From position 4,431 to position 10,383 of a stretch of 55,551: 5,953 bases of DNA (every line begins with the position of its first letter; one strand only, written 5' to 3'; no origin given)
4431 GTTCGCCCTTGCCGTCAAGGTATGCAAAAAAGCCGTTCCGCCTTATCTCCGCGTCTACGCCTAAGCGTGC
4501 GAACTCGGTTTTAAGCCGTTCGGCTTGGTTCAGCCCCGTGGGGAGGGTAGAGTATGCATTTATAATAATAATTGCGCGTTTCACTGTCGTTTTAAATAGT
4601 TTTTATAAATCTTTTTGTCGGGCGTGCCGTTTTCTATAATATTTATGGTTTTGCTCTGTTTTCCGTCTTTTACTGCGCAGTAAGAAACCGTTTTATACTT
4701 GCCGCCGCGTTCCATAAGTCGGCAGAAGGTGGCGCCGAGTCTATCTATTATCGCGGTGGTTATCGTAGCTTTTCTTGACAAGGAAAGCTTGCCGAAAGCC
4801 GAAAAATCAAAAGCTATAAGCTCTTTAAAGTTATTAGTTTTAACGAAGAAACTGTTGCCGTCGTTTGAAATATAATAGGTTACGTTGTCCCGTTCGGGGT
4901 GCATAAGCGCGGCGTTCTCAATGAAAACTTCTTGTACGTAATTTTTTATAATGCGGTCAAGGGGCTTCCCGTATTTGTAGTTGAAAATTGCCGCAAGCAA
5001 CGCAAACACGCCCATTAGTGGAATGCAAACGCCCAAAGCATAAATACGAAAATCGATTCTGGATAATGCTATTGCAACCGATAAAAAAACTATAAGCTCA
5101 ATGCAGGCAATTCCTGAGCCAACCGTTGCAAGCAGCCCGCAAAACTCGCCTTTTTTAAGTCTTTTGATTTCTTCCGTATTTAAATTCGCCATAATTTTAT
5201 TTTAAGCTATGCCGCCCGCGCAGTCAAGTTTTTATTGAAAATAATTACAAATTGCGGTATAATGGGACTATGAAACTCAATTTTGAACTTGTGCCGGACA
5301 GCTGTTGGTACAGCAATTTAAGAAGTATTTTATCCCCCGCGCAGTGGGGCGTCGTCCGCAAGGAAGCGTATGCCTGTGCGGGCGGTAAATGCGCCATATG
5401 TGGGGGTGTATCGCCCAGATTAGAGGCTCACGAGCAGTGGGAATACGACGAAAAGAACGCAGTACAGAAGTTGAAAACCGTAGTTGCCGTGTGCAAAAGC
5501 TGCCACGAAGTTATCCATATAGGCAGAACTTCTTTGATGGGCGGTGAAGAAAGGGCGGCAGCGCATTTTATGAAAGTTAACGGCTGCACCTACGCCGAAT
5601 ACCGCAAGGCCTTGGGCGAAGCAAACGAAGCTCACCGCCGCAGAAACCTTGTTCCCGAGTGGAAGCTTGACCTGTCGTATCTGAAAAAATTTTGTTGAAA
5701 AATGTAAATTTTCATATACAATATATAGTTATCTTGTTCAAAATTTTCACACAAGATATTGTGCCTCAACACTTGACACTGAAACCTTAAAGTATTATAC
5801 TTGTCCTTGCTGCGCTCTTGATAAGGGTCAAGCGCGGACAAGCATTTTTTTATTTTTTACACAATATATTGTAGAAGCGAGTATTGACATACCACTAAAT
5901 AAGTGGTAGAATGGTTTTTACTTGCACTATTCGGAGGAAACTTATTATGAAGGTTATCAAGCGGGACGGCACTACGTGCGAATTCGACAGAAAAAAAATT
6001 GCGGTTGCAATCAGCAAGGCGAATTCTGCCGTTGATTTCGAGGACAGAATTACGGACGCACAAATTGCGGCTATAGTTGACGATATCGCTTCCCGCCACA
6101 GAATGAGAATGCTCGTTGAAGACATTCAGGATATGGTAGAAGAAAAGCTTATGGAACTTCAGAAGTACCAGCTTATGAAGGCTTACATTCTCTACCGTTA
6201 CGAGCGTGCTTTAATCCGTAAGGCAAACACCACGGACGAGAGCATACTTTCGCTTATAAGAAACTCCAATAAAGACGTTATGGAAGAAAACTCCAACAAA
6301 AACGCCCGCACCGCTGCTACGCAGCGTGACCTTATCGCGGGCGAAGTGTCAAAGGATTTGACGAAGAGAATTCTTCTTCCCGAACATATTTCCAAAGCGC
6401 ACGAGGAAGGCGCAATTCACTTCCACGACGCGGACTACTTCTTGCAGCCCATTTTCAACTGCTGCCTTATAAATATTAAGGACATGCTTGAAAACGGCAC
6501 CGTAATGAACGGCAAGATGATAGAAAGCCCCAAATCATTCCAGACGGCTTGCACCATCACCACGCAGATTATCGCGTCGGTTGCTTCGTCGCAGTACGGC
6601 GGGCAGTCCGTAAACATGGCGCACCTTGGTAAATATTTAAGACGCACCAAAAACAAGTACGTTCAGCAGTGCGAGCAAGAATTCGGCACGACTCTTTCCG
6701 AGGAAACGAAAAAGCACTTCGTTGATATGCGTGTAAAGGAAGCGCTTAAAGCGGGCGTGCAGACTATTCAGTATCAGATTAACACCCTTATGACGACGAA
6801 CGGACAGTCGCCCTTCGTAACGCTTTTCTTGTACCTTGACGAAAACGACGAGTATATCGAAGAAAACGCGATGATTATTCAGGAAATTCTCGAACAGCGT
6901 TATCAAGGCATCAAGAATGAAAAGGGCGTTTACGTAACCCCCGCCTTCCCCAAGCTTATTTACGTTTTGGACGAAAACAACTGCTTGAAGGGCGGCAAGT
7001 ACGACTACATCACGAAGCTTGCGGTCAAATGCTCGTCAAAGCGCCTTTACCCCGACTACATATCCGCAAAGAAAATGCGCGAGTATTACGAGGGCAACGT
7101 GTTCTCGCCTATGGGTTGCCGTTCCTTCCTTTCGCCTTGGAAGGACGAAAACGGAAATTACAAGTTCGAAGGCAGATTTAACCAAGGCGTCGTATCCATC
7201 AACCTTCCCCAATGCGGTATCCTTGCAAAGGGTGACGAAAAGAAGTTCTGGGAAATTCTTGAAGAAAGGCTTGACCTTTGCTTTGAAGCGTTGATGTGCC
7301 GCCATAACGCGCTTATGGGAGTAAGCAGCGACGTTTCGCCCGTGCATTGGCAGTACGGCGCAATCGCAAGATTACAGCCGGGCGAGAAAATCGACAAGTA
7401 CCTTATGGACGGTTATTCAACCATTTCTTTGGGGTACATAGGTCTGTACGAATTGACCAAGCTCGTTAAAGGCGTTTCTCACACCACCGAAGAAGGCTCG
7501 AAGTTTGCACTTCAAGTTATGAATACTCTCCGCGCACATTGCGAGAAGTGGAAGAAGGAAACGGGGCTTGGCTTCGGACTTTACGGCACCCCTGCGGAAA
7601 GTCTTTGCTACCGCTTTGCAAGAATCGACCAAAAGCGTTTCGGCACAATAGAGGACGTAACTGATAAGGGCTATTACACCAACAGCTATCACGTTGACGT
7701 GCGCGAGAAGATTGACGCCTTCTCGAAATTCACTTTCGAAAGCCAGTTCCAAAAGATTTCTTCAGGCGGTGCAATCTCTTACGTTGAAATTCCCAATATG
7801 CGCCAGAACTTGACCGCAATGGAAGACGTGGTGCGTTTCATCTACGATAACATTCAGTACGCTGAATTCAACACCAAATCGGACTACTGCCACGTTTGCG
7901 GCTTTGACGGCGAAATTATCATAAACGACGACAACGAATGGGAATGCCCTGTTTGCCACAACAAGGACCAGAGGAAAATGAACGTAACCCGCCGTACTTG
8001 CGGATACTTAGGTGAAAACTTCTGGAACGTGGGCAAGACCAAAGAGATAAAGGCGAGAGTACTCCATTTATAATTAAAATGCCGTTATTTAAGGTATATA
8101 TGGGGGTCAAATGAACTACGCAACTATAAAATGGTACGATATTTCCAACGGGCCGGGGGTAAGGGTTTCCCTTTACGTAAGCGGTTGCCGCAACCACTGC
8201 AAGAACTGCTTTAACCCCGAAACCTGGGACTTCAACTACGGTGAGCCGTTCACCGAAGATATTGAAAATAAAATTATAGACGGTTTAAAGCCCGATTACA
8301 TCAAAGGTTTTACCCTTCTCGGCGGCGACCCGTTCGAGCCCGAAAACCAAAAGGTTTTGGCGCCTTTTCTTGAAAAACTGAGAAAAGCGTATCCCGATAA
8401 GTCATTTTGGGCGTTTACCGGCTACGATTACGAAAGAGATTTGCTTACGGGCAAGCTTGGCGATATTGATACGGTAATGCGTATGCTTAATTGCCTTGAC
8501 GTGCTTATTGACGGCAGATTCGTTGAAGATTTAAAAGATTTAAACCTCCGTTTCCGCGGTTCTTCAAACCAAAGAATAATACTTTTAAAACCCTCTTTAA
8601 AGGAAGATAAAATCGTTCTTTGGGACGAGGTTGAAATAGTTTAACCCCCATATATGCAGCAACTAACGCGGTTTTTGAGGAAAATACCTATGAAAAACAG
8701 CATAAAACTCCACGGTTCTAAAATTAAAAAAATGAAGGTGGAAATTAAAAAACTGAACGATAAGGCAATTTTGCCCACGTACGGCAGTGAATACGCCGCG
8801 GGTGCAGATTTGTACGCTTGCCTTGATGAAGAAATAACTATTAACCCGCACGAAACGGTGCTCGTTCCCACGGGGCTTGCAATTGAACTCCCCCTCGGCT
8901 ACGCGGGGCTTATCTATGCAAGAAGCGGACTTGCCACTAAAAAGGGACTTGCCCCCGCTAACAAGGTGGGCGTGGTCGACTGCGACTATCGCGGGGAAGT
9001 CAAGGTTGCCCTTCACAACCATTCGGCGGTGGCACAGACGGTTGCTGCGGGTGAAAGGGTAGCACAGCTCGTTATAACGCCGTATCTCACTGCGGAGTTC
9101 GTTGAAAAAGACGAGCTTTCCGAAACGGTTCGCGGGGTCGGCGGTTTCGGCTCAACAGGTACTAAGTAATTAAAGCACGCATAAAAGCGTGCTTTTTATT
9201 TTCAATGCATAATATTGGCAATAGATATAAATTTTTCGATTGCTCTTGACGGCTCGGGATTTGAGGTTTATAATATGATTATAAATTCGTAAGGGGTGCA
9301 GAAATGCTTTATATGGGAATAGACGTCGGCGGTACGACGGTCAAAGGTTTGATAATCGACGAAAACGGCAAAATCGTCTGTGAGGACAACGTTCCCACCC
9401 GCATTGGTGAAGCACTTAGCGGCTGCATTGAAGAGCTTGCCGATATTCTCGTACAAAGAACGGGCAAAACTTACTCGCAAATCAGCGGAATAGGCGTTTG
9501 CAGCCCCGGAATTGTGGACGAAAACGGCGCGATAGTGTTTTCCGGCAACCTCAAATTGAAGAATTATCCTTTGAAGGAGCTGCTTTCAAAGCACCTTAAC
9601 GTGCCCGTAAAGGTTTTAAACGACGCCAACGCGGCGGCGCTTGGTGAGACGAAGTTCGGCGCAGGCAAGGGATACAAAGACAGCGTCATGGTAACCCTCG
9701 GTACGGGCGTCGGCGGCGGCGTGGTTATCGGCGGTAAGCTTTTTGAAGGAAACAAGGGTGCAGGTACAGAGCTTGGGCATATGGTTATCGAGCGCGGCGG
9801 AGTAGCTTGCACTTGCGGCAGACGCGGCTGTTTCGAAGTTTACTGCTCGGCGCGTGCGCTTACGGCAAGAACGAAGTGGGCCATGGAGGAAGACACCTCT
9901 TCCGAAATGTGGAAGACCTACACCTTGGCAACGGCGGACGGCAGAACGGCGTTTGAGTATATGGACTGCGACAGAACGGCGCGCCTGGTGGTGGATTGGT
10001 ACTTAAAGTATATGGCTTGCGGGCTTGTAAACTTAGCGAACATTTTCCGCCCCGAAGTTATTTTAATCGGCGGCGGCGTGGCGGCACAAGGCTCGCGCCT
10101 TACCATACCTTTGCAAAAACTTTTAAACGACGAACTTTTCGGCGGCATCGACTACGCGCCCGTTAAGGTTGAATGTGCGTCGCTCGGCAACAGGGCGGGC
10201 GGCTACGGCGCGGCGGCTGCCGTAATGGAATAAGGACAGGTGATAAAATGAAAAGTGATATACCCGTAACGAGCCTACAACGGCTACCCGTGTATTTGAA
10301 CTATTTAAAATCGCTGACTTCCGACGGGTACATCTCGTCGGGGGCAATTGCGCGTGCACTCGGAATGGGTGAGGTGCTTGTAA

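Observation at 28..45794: Strongly over-represented 30-44 nt interspersed motif (M) on both strands, in spacers and inside unrelated CDSs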

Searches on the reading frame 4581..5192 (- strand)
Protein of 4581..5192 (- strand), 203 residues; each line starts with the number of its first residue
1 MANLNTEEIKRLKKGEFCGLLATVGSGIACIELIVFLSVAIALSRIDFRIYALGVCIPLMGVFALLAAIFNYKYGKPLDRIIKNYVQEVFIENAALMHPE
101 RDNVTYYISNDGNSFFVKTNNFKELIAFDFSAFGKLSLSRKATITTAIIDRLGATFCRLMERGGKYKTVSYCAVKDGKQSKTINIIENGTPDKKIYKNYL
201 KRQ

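Call 8: search_protein_families(library=pfam, proteins=[window:4581-5192:-])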
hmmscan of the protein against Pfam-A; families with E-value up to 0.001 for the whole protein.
window:4581-5192:- (203 aa): 0 families

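Call 36: search_protein_families(library=pfam, proteins=[window:4581-5192:-], max_evalue=0.1)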
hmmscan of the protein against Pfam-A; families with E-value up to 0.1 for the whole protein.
window:4581-5192:- (203 aa): 0 families

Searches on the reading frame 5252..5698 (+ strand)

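Call 8: search_protein_families(library=pfam, proteins=[window:5252-5698:+])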
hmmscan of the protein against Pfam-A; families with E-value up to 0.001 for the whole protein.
window:5252-5698:+ (148 aa): 0 families

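Call 36: search_protein_families(library=pfam, proteins=[window:5252-5698:+], max_evalue=0.1)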
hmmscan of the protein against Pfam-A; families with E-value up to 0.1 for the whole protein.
window:5252-5698:+ (148 aa): 2 families
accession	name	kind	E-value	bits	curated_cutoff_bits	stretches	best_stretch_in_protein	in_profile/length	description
PF22113.1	Mtrc-MtrF_II-IV_dom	-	0.038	14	30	1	37-100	74-132/176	Outer membrane cytochrome MtrC/MtrF-like, domains II/IV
PF10621.14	FpoO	-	0.055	14.2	25.2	1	35-89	51-102/110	F420H2 dehydrogenase subunit FpoO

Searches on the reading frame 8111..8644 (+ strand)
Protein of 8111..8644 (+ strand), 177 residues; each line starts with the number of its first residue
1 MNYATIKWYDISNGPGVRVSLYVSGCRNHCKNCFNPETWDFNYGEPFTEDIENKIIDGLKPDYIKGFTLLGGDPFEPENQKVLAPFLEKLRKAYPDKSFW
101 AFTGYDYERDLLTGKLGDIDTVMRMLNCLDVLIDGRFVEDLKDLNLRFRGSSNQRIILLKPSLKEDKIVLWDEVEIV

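Call 8: search_protein_families(library=pfam, proteins=[window:8111-8644:+])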
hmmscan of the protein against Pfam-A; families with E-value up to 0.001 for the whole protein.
window:8111-8644:+ (177 aa): 2 families
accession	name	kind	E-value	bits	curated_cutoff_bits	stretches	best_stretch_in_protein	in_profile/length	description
PF13353.11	Fer4_12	-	1.5e-50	171.5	22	1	13-157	2-137/137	4Fe-4S single cluster domain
PF04055.27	Radical_SAM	-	4.2e-05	24.2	29.5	1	24-89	5-71/166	Radical SAM superfamily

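Call 10: find_encoding_contigs(protein=window:8111-8644:+, flank=10000, max_places=6)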
Protein window:8111-8644:+ (177 aa): no gene with exactly this product is on record in the collection.

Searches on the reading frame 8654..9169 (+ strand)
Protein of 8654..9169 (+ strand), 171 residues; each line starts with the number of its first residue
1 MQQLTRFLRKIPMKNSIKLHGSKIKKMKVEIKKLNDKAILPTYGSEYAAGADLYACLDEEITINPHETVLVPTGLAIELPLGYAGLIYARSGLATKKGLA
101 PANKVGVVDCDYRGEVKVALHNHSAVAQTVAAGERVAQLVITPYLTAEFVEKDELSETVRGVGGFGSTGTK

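Call 8: search_protein_families(library=pfam, proteins=[window:8654-9169:+])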
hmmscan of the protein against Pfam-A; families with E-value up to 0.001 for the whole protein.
window:8654-9169:+ (171 aa): 2 families
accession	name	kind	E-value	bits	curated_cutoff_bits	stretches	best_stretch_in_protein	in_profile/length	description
PF00692.24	dUTPase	-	3.8e-32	111.2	22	1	37-169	2-129/129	dUTPase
PF22769.1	DCD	-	2.1e-09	38.1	27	1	58-141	68-150/153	dCTP deaminase-like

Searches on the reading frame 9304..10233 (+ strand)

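Call 8: search_protein_families(library=pfam, proteins=[window:9304-10233:+])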
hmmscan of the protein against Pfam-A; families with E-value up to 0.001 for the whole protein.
window:9304-10233:+ (309 aa): 1 family
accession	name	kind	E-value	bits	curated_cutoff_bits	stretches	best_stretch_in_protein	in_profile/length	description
PF00480.26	ROK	-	1.8e-70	238.3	22.9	1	3-307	1-291/294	ROK family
